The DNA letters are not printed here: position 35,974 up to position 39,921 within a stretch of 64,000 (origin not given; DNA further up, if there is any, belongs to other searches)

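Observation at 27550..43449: Four tandem giant T9SS cargo paralogs: different heads on an equal-length ~617-aa constant tail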

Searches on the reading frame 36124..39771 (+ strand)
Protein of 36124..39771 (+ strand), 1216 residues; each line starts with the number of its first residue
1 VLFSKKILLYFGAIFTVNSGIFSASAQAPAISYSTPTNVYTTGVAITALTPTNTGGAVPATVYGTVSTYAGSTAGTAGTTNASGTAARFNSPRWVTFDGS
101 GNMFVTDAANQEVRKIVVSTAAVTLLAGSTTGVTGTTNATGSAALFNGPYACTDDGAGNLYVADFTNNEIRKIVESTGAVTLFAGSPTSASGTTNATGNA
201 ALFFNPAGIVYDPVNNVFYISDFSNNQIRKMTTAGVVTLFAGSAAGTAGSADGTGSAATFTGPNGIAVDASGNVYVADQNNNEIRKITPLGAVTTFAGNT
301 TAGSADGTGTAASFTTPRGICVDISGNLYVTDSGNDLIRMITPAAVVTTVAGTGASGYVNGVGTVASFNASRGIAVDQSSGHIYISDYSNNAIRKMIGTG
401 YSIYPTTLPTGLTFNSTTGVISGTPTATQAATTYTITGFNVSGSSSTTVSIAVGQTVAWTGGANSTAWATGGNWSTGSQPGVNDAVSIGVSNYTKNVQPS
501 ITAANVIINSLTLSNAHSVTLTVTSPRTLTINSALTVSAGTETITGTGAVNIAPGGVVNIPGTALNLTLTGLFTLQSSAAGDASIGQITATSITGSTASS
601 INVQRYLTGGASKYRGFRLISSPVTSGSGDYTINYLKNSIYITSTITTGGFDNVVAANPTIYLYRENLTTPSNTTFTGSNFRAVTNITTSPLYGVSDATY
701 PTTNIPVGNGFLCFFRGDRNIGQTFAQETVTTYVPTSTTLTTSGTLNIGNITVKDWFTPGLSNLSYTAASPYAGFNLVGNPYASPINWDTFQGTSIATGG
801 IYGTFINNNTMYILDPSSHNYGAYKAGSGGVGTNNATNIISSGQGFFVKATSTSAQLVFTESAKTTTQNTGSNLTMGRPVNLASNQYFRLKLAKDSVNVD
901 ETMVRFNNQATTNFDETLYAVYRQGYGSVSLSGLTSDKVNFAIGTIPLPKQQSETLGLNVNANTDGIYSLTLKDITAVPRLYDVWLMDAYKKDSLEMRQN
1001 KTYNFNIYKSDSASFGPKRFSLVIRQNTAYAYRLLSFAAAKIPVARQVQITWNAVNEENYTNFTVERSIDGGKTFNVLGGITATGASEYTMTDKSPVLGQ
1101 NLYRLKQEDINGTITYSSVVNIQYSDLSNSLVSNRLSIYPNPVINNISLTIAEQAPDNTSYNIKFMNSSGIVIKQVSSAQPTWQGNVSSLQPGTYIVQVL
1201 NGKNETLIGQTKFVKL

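Call 7: search_protein_families(library=pfam, proteins=[window:36124-39771:+], max_evalue=0.1)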
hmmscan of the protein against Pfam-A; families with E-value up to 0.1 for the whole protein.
window:36124-39771:+ (1216 aa): 6 families
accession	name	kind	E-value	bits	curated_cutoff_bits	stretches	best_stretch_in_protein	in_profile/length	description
PF01436.27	NHL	-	1.7e-27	94.5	20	4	260-286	1-27/28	NHL repeat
PF25021.1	TEN_NHL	-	8.8e-16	58.3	27.1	2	145-301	29-180/357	Teneurin NHL domain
PF18962.6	Por_Secre_tail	-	3.4e-08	34.1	27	1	1138-1206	1-69/75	Secretion system C-terminal sorting domain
PF01731.26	Arylesterase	-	2.2e-05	25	21.3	0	199-232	49-82/86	Arylesterase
PF08450.18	SGL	-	0.0002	21.5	26.3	1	157-294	96-217/246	SMP-30/Gluconolactonase/LRE-like region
PF06739.17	SBBP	-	0.071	13.5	20.5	2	315-331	13-29/38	Beta-propeller repeat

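Call 8: search_protein_families(library=ncbifam, proteins=[window:36124-39771:+], max_evalue=0.1)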
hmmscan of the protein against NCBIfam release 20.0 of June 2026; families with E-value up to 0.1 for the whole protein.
window:36124-39771:+ (1216 aa): 3 families
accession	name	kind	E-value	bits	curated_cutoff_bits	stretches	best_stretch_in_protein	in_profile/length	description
NF035926.1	scyF_NHL_VPEP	equivalog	4.3e-25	88.6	350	3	156-300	112-239/376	scytonemin biosynthesis PEP-CTERM protein ScyF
TIGR04183.1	Por_Secre_tail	domain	7e-07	29.1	23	1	1138-1204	1-63/72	T9SS type A sorting domain-containing protein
NF047780.1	LIC12708_fam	subfamily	0.00023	20.1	150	1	215-286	66-145/391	LIC_12708 family protein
